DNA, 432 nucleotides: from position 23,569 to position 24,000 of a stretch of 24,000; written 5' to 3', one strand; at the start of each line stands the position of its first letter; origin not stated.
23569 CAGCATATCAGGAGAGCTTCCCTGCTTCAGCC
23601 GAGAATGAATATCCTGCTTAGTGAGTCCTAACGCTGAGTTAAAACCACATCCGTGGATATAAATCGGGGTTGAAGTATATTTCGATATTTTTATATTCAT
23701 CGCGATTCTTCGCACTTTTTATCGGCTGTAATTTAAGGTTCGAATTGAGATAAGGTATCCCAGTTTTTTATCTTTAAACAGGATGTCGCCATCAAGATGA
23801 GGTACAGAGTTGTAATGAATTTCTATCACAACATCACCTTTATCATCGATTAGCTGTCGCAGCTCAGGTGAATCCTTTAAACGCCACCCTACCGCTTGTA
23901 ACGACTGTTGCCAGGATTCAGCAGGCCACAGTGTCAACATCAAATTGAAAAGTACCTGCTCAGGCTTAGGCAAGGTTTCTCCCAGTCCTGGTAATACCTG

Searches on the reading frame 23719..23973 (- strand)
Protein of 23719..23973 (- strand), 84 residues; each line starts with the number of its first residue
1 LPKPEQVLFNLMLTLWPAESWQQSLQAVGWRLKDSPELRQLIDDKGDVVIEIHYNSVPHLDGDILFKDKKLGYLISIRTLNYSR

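Call 7: search_protein_families(library=pfam, proteins=[window:23719-23973:-])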
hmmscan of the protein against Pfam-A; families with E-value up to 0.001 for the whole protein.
window:23719-23973:- (84 aa): 1 family
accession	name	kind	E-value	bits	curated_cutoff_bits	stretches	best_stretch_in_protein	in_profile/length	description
PF11659.14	DUF3261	-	6.1e-18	65.4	22.3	1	1-80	58-136/137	Protein of unknown function (DUF3261)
